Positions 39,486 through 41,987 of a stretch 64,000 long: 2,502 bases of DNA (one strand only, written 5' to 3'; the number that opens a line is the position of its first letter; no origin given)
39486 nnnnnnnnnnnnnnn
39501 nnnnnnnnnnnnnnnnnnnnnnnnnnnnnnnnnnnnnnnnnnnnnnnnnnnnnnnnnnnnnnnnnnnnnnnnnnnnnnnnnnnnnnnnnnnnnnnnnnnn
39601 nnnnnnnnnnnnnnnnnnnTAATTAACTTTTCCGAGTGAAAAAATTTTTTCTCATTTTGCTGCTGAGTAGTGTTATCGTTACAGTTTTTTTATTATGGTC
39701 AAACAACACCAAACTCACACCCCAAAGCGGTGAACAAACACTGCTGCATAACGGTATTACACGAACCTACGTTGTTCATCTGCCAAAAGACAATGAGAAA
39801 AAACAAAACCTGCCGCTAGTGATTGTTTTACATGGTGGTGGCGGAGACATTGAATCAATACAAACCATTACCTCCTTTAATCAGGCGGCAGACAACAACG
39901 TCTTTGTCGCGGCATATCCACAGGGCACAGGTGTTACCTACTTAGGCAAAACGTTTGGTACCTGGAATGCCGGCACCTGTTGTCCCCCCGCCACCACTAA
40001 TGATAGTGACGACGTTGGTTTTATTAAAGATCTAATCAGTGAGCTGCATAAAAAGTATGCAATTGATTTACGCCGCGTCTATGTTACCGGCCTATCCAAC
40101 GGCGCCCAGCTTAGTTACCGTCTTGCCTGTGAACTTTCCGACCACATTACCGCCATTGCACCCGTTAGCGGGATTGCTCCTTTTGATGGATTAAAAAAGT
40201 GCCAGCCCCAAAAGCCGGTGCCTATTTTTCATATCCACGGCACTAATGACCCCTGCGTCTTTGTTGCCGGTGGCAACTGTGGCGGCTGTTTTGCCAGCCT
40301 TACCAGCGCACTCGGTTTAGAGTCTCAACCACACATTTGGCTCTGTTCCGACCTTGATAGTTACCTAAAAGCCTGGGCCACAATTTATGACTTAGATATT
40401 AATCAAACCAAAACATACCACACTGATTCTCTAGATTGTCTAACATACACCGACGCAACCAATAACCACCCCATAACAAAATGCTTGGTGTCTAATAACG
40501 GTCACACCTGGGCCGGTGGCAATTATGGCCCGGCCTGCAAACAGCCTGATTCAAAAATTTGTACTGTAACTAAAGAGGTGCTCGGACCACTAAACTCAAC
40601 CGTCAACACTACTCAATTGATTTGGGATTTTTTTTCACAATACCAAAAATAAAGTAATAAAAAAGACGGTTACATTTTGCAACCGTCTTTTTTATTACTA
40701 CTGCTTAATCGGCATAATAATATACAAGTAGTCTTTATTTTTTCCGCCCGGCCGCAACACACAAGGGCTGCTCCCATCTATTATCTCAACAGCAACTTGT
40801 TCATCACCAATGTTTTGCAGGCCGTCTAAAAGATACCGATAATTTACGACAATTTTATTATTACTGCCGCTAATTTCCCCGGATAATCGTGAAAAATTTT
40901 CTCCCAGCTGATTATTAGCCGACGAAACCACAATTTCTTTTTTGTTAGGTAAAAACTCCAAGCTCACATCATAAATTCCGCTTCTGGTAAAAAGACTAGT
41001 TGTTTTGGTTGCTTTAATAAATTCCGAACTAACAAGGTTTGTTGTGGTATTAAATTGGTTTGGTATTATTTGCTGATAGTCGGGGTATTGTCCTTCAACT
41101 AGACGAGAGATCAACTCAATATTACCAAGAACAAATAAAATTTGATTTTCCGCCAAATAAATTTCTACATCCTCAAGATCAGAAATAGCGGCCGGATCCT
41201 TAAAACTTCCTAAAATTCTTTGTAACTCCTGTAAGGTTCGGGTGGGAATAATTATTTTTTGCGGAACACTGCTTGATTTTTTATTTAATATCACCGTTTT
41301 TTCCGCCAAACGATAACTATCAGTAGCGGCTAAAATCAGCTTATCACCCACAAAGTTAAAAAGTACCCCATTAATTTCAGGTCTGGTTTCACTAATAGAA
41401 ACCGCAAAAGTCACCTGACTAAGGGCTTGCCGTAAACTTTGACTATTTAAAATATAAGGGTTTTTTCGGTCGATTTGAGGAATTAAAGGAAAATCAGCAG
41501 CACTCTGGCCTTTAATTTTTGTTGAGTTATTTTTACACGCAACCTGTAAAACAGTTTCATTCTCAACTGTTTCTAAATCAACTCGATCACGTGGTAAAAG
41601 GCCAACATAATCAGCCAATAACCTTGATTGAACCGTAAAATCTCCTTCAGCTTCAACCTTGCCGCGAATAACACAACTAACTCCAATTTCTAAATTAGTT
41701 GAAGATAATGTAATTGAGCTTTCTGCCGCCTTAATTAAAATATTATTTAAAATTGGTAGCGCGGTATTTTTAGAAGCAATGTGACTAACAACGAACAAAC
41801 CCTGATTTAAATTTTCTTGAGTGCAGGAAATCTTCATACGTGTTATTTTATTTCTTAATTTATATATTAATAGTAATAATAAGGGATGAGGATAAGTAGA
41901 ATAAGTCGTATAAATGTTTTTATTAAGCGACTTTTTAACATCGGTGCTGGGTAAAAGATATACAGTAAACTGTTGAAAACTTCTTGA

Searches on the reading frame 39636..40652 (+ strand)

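Call 9: search_protein_families(library=pfam, proteins=[window:39636-40652:+], max_evalue=0.01)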
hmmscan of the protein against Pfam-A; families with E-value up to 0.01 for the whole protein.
window:39636-40652:+ (338 aa): 5 families
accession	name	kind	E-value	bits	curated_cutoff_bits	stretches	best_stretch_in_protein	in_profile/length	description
PF02230.22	Abhydrolase_2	-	1.2e-08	35.6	23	1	55-210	10-172/217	Phospholipase/Carboxylesterase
PF10503.15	Esterase_PHB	-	4.3e-06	26.6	23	1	45-180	3-131/219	Esterase PHB depolymerase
PF20434.5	BD-FAE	-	7.9e-05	22.7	26.8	0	49-164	5-107/215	BD-FAE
PF07859.19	Abhydrolase_3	-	0.0014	18.9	25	0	135-182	61-108/210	alpha/beta hydrolase fold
PF07224.18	Chlorophyllase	-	0.0045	16.3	26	1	132-194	102-164/301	Chlorophyllase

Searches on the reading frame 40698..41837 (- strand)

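Call 9: search_protein_families(library=pfam, proteins=[window:40698-41837:-], max_evalue=0.01)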
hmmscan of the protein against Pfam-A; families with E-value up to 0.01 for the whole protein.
window:40698-41837:- (379 aa): 3 families
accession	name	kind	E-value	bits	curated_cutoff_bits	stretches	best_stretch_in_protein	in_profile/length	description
PF02767.21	DNA_pol3_beta_2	-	7.4e-28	97.6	27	1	130-253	2-116/116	DNA polymerase III beta subunit, central domain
PF00712.24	DNA_pol3_beta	-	8.8e-26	90.9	24.4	2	1-120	1-120/120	DNA polymerase III beta subunit, N-terminal domain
PF02768.20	DNA_pol3_beta_3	-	2.9e-14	53.3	27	1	256-377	2-120/121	DNA polymerase III beta subunit, C-terminal domain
